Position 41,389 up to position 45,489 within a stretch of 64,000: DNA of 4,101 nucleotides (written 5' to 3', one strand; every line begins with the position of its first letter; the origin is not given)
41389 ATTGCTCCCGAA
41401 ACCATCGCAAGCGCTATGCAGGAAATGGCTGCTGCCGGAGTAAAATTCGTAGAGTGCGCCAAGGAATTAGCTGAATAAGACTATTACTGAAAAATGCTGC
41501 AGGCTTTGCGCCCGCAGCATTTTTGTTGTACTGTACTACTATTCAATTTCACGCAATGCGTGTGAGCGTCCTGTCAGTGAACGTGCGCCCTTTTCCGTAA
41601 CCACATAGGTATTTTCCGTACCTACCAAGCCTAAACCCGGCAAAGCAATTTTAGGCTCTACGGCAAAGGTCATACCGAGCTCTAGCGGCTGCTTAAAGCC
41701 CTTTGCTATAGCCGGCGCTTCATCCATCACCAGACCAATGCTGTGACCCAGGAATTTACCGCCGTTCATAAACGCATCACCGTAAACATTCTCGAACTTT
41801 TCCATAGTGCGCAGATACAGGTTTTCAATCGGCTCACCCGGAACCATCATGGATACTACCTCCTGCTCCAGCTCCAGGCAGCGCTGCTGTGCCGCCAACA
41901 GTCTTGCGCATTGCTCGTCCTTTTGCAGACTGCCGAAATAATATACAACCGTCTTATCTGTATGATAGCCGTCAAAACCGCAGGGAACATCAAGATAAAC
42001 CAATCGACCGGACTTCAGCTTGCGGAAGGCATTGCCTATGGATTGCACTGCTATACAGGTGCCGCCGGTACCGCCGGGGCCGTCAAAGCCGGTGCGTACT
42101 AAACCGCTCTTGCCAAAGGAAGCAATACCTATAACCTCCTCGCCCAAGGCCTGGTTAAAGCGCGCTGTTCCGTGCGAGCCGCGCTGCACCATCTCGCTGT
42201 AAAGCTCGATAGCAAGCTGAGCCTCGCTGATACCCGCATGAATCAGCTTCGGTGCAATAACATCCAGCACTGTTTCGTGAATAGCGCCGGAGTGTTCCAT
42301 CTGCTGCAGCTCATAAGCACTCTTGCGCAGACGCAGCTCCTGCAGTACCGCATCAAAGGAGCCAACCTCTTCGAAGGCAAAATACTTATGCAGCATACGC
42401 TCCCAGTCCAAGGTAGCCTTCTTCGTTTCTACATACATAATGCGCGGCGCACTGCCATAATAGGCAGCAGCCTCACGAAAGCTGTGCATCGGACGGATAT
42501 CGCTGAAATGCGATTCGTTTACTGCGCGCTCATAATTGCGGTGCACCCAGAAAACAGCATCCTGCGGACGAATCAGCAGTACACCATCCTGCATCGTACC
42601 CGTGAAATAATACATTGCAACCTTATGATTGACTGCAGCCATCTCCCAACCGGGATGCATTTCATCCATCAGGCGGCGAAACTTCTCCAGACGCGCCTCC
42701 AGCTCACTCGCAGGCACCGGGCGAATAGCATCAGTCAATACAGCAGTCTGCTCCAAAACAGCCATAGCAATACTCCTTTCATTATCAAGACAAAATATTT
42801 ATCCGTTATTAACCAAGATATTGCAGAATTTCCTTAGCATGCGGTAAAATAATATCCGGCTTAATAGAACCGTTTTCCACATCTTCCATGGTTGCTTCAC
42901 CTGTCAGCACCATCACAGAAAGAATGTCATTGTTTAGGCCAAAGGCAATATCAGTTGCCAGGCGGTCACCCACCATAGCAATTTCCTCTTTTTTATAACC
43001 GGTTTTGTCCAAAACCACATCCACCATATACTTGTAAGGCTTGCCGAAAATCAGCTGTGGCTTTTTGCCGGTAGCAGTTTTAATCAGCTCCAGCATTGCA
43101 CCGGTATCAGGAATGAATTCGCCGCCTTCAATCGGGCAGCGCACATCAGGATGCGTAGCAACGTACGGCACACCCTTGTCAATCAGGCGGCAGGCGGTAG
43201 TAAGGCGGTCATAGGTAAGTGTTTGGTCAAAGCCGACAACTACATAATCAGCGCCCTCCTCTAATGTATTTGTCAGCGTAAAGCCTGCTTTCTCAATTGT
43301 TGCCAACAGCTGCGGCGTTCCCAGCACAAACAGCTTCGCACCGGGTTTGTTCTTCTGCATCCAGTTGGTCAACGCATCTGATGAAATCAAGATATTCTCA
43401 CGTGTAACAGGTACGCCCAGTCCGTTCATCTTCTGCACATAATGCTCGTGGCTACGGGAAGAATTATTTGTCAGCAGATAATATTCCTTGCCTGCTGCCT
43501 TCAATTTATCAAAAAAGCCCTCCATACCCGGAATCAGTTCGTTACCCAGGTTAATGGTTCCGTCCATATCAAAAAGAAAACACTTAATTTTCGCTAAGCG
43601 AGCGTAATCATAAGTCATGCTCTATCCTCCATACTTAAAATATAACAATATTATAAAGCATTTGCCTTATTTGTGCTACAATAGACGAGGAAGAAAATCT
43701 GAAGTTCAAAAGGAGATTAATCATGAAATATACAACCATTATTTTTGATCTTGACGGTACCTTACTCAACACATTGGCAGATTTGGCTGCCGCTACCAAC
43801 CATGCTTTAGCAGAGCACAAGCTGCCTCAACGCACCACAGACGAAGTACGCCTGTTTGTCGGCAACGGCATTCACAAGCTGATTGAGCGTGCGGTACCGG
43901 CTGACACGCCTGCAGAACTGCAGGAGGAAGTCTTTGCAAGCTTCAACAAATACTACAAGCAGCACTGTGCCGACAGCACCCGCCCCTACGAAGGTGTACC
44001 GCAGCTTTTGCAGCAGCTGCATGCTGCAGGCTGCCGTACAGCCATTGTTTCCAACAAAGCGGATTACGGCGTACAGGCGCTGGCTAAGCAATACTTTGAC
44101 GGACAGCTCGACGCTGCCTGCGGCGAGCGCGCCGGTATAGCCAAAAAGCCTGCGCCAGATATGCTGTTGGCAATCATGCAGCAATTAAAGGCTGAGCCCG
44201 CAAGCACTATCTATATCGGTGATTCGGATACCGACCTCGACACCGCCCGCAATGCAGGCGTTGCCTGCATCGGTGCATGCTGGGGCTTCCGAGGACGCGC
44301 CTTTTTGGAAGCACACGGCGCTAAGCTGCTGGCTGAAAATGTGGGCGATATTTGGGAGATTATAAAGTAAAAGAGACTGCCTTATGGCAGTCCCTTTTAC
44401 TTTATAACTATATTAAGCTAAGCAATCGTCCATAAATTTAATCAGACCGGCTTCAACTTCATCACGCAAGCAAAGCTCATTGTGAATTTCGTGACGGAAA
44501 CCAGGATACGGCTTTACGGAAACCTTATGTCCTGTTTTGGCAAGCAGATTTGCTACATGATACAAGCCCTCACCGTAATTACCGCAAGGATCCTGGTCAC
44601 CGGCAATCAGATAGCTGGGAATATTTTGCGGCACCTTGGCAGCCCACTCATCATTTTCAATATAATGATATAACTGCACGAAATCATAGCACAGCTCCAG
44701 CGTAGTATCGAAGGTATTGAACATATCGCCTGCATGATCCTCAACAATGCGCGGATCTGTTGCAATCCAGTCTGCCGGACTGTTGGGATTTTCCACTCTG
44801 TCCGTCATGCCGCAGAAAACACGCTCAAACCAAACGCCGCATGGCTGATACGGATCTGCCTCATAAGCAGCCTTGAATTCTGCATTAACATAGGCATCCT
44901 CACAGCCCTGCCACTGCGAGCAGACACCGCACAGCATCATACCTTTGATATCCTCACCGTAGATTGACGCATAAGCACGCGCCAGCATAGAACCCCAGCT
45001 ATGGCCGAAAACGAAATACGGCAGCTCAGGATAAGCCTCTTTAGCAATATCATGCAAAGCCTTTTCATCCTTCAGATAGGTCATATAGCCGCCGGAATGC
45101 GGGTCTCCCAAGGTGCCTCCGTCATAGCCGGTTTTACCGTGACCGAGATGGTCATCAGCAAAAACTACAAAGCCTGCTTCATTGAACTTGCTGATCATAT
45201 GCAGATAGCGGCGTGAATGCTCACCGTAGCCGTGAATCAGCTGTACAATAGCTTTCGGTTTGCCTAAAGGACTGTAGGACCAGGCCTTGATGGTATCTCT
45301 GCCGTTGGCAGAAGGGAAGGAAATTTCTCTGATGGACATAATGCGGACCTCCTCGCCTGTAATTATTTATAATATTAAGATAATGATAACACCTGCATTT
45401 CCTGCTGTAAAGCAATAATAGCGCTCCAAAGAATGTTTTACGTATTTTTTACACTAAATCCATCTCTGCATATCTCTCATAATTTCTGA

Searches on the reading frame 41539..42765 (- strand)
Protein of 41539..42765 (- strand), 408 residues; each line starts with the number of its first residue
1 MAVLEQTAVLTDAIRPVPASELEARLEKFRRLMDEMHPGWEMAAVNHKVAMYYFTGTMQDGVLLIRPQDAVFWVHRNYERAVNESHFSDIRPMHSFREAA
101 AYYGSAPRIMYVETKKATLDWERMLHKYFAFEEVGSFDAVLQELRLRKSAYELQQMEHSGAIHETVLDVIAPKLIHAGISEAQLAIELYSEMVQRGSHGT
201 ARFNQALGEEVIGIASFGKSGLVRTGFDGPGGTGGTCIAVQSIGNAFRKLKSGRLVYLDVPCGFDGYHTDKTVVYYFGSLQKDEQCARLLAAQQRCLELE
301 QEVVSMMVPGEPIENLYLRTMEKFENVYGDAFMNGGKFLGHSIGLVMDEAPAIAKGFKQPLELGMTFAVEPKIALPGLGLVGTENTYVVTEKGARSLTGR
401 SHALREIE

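Call 35: search_protein_families(library=padloc, proteins=[window:41539-42765:-], max_evalue=0.00001)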
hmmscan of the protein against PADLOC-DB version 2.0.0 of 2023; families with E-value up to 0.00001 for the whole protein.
window:41539-42765:- (408 aa): 0 families

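Call 36: search_protein_families(library=ncbifam, proteins=[window:41539-42765:-], max_evalue=0.00001)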
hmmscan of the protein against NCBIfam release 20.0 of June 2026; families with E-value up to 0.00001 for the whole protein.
window:41539-42765:- (408 aa): 7 families
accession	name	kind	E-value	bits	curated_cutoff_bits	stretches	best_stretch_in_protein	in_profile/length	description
NF040821.1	dipep_PepQ_Arch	equivalog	2.3e-22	79.5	630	2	248-399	196-340/346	Xaa-Pro dipeptidase PepQ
NF007310.0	PRK09795.1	equivalog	1.5e-13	50.4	393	1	249-397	202-348/361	aminopeptidase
TIGR00500.1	met_pdase_I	equivalog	1.9e-13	50.5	171.35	1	248-375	82-205/247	type I methionyl aminopeptidase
NF008970.0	PRK12318.1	equivalog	4.9e-08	32.6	267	1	249-374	125-245/291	methionyl aminopeptidase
NF038259.1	ectoine_DoeA_2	exception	1.5e-06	27.2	575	0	248-397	227-376/386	ectoine hydrolase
NF011720.0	PRK15173.1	subfamily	2.6e-06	26.7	420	0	249-394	189-329/343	peptidase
NF011173.0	PRK14575.1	equivalog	4.1e-06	26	850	0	249-394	252-392/406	putative peptidase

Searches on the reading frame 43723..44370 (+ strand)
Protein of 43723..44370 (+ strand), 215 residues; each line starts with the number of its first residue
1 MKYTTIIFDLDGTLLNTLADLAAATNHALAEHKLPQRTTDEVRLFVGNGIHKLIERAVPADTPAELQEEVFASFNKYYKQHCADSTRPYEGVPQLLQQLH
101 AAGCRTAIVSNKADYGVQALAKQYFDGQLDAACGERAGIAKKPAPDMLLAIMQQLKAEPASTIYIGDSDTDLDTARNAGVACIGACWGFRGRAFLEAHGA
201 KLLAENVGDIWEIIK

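Call 51: search_protein_families(library=pfam, proteins=[window:43723-44370:+], max_evalue=0.00001)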
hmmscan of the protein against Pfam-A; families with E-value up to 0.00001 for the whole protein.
window:43723-44370:+ (215 aa): 4 families
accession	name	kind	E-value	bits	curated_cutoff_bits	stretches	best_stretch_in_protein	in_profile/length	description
PF13419.12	HAD_2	-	1.6e-37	129.8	23.8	1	6-184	1-177/178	Haloacid dehalogenase-like hydrolase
PF00702.32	Hydrolase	-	1.5e-27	97.7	26.4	1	4-179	2-191/191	haloacid dehalogenase-like hydrolase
PF12710.13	HAD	-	1.6e-14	55.2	27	1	6-176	1-189/189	haloacid dehalogenase-like hydrolase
PF13242.12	Hydrolase_like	-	3.9e-10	40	22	1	141-207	3-72/75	HAD-hyrolase-like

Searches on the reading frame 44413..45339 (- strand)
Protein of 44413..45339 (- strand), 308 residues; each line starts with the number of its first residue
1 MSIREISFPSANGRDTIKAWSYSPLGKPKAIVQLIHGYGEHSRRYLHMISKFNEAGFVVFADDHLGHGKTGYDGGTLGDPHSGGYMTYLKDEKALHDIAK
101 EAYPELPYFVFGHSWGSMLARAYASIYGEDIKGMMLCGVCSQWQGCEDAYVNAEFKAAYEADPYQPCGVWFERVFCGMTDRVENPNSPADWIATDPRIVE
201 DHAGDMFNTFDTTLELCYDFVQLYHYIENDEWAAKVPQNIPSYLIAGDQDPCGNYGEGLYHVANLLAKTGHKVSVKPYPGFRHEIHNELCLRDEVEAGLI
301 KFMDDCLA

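Call 51: search_protein_families(library=pfam, proteins=[window:44413-45339:-], max_evalue=0.00001)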
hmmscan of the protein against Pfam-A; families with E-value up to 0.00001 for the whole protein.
window:44413-45339:- (308 aa): 3 families
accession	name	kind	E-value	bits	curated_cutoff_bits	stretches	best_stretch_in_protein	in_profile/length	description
PF12146.15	Hydrolase_4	-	2e-38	132.5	27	1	27-288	2-237/239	Serine aminopeptidase, S33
PF00561.26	Abhydrolase_1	-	6e-15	56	25.8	1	34-268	5-227/245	alpha/beta hydrolase fold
PF12697.13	Abhydrolase_6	-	1.2e-07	33.1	26.3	1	34-259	3-178/217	Alpha/beta hydrolase family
